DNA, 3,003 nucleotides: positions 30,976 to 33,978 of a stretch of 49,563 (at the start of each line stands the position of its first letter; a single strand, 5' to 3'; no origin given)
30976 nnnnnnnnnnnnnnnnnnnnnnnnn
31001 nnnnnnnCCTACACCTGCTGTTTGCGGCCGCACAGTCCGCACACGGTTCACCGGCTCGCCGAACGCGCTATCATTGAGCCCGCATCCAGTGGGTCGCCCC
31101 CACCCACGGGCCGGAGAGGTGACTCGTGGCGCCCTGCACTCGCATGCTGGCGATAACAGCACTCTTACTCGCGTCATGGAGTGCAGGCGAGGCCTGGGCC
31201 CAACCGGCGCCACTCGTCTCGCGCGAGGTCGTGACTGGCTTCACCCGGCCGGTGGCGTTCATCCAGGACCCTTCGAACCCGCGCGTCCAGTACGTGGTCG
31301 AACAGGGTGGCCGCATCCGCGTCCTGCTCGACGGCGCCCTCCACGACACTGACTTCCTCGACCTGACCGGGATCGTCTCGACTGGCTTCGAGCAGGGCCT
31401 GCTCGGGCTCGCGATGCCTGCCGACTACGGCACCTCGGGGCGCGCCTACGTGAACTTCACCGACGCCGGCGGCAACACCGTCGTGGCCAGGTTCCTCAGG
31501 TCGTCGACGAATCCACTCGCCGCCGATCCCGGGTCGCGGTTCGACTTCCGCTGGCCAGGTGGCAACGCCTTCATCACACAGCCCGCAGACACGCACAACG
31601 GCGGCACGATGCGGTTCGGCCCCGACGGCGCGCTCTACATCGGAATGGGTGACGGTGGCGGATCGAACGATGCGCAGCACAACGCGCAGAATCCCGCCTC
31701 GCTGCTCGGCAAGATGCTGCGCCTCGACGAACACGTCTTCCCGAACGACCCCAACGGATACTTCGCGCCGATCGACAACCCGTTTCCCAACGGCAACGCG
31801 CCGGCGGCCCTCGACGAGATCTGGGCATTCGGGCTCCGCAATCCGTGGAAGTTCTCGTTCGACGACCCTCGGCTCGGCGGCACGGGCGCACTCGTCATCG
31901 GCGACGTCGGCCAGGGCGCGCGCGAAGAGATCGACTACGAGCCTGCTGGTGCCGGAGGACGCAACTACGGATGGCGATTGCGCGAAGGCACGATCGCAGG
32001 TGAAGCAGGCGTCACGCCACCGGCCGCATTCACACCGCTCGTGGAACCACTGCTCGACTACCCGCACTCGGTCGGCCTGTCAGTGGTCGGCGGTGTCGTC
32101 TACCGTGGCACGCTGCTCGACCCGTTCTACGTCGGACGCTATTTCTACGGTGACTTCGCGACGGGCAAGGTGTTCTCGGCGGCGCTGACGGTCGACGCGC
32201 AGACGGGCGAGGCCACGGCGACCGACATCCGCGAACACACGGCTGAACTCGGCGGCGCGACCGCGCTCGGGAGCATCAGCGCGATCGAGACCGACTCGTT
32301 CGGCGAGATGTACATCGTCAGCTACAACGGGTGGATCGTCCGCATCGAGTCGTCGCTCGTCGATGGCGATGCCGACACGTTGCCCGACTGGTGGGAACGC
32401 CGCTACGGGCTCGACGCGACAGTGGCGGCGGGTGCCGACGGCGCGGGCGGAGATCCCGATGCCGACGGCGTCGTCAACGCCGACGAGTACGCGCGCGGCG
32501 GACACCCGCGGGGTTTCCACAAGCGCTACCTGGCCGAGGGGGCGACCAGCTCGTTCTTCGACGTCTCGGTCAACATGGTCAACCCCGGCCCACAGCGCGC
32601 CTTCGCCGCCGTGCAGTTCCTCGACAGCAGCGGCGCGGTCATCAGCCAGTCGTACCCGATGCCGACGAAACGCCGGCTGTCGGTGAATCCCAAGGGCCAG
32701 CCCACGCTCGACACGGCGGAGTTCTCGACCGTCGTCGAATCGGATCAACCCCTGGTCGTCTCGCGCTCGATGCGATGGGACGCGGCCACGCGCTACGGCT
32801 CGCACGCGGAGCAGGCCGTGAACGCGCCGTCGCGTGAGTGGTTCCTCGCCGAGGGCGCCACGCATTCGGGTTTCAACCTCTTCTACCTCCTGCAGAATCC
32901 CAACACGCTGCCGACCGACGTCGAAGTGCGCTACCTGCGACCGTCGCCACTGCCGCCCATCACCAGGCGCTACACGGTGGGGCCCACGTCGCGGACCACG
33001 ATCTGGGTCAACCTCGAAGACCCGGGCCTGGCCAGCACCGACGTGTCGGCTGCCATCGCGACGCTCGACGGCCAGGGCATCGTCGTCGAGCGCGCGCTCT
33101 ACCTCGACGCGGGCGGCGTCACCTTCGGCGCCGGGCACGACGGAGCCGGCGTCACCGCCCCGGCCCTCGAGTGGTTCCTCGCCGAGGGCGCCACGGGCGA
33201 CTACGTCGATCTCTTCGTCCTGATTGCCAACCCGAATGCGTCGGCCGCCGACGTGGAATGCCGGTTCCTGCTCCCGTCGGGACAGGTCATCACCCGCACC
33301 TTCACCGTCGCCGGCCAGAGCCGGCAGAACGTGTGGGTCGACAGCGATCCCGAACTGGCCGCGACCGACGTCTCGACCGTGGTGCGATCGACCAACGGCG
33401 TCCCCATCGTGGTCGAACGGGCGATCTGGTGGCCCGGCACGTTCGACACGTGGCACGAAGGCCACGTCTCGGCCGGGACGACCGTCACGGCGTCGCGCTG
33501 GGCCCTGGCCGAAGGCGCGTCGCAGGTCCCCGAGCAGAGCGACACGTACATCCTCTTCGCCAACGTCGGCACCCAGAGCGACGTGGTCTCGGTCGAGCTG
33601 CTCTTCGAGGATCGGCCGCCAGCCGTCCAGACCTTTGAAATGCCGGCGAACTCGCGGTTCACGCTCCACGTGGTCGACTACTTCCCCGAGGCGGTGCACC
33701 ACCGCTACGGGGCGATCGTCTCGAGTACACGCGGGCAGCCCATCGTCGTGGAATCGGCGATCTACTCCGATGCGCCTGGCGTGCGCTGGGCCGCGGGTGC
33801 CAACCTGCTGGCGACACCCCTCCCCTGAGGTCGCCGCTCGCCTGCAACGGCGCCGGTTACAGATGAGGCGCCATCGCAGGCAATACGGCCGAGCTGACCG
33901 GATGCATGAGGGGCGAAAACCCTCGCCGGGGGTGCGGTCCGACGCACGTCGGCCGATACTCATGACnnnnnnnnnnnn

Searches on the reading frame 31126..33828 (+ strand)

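Call 58: search_protein_families(library=pfam, proteins=[window:31126-33828:+], max_evalue=0.0001)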
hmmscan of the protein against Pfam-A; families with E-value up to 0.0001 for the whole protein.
window:31126-33828:+ (900 aa): 2 families
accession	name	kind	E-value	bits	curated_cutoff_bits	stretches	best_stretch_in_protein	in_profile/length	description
PF07995.17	GSDH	-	3.5e-22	79.6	25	1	56-358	16-292/332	Glucose / Sorbosone dehydrogenase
PF18986.5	DUF5719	-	3.7e-05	23.4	26.2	0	669-758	39-130/319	Family of unknown function (DUF5719)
